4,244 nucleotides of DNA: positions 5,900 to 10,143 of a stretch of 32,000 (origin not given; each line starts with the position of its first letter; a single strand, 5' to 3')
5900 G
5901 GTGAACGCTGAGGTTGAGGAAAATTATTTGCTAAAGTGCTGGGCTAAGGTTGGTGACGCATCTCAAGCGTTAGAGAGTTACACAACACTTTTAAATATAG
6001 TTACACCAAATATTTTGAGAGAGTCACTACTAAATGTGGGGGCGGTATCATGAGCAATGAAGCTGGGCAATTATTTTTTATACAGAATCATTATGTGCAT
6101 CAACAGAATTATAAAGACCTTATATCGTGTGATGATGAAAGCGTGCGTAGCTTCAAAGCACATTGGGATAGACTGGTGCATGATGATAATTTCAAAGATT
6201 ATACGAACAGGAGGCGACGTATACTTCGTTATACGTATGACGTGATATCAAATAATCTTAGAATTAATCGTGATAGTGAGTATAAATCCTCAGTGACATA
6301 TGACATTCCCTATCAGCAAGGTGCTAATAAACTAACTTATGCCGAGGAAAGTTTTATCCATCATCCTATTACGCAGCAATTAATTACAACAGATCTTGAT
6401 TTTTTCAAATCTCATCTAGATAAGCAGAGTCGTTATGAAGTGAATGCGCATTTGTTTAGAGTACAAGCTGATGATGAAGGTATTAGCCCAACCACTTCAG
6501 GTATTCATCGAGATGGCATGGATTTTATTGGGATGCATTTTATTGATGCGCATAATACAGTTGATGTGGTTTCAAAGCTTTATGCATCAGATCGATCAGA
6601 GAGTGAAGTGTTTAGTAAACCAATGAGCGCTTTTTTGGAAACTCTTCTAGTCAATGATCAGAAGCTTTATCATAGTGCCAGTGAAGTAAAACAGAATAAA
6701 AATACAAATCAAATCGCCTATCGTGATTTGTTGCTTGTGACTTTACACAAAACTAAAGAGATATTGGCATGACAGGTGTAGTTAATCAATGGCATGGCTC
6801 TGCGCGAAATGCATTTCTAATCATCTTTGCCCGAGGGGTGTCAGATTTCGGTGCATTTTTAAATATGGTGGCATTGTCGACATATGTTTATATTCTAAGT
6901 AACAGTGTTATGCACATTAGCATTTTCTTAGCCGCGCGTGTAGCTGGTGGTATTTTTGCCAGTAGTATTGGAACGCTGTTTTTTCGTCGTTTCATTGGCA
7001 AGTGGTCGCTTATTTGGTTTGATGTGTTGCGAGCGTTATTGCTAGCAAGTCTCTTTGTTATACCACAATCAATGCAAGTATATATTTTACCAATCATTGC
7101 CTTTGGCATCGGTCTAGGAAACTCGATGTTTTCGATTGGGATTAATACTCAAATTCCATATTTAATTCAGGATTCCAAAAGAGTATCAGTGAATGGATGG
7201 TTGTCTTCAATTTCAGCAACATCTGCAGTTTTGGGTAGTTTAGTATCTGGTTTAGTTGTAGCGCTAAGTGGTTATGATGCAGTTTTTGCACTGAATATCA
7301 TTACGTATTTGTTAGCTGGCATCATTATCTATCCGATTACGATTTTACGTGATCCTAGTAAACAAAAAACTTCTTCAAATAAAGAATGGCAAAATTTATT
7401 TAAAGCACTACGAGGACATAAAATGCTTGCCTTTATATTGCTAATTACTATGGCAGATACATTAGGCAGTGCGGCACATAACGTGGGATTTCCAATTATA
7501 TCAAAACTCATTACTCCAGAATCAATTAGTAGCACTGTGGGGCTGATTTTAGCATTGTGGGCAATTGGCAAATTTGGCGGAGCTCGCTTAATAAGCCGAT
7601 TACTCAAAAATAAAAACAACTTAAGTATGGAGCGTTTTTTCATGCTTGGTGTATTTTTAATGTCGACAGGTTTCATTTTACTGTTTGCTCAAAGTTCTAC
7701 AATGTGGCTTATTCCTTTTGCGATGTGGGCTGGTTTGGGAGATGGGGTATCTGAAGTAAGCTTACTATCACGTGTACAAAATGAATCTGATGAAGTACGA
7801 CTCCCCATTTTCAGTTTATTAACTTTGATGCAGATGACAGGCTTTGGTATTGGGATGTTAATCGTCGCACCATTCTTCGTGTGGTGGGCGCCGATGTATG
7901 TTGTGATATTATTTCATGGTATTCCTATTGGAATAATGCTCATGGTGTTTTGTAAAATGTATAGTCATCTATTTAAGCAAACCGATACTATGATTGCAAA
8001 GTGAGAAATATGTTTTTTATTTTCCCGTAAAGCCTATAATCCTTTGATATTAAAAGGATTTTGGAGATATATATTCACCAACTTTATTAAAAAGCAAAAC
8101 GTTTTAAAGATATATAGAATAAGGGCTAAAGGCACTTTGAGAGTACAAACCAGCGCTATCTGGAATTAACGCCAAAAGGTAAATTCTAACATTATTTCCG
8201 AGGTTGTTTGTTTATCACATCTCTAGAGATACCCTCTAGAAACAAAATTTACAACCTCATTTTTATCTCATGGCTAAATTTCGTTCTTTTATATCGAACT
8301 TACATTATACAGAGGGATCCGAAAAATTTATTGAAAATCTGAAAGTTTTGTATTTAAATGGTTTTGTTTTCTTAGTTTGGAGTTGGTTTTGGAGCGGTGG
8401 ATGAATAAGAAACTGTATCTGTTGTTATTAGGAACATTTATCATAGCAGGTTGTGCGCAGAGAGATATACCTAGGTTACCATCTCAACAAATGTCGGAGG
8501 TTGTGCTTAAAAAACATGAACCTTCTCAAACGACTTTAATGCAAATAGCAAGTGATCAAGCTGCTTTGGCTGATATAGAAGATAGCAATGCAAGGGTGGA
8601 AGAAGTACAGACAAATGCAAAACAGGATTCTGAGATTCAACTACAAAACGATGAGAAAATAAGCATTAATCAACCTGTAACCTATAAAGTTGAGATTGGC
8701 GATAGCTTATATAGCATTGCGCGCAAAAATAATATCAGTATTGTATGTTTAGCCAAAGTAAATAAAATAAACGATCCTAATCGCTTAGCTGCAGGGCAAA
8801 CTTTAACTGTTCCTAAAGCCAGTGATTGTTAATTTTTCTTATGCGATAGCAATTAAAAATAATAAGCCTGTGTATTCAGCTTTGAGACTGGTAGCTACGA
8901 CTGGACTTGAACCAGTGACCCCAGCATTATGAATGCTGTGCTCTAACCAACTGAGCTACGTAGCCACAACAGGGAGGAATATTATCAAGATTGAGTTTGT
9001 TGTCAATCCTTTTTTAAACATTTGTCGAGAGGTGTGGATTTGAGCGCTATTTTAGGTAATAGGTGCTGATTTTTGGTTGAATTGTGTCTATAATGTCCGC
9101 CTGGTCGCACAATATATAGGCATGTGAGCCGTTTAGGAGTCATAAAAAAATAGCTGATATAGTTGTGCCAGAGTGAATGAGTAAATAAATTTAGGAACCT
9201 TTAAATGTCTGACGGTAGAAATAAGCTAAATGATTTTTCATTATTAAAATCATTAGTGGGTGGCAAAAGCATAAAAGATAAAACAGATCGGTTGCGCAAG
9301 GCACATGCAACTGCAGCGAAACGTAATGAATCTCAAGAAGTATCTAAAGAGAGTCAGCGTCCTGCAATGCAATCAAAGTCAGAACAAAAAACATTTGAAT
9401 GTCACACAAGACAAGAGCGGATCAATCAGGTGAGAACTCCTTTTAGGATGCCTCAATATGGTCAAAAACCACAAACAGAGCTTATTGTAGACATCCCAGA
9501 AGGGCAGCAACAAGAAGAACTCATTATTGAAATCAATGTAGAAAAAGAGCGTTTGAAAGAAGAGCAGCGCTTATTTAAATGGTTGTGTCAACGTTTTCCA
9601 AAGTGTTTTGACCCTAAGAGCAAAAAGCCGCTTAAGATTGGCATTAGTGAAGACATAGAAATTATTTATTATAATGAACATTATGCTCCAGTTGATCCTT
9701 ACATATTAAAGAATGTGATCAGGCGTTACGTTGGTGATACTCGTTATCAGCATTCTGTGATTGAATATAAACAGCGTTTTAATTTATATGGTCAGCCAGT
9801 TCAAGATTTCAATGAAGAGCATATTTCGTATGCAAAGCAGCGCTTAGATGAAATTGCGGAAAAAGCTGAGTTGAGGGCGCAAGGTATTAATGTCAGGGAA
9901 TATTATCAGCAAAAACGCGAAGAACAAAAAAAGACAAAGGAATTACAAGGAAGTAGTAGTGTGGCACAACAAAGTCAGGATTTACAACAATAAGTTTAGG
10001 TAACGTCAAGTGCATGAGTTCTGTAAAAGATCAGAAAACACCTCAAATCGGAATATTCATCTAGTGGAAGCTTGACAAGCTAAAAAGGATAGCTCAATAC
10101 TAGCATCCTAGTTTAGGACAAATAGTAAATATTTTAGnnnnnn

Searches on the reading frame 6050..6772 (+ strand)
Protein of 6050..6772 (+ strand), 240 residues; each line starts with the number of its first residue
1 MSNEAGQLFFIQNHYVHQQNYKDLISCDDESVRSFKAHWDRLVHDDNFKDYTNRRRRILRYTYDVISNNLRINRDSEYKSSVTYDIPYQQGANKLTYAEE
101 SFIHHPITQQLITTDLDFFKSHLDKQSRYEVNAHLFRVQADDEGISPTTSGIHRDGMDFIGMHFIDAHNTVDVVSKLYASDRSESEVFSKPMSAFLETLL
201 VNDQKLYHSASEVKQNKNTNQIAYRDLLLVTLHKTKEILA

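Call 51: search_protein_families(library=pfam, proteins=[window:6050-6772:+], max_evalue=0.00001)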
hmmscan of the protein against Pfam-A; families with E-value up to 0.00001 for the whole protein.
window:6050-6772:+ (240 aa): 1 family
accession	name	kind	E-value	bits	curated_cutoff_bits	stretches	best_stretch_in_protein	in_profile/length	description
PF10014.15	2OG-Fe_Oxy_2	-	1.4e-37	129.7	23.1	1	36-231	1-192/192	2OG-Fe dioxygenase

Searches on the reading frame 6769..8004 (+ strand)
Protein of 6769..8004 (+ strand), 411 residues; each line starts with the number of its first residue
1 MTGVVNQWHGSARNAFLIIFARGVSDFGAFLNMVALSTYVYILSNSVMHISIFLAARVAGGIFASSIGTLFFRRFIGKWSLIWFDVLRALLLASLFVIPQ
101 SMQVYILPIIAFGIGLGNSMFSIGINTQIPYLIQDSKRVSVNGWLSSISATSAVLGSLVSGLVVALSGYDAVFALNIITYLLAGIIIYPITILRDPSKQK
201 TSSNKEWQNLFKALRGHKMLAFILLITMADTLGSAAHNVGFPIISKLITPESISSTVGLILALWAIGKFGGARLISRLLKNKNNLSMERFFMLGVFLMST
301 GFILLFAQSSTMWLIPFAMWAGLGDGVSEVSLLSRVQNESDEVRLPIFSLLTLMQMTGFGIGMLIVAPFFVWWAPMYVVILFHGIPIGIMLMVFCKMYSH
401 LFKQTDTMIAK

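Call 51: search_protein_families(library=pfam, proteins=[window:6769-8004:+], max_evalue=0.00001)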
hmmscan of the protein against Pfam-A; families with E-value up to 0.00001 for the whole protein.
window:6769-8004:+ (411 aa): 1 family
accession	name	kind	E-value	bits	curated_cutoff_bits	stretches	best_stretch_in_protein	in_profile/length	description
PF07690.21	MFS_1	-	4.3e-19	69.1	33.4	1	19-362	2-346/347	Major Facilitator Superfamily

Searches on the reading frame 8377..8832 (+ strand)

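Call 51: search_protein_families(library=pfam, proteins=[window:8377-8832:+], max_evalue=0.00001)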
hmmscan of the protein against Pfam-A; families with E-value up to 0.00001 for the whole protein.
window:8377-8832:+ (151 aa): 1 family
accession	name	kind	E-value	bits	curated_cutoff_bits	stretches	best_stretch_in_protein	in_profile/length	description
PF01476.26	LysM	-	9.1e-13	48.4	20.9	1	103-146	1-43/43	LysM domain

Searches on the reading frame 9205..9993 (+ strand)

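Call 51: search_protein_families(library=pfam, proteins=[window:9205-9993:+], max_evalue=0.00001)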
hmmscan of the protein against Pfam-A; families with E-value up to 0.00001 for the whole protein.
window:9205-9993:+ (262 aa): 1 family
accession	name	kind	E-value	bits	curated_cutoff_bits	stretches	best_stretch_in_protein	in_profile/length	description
PF04352.18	ProQ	-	4.3e-21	75.4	27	1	119-225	3-107/109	ProQ/FINO family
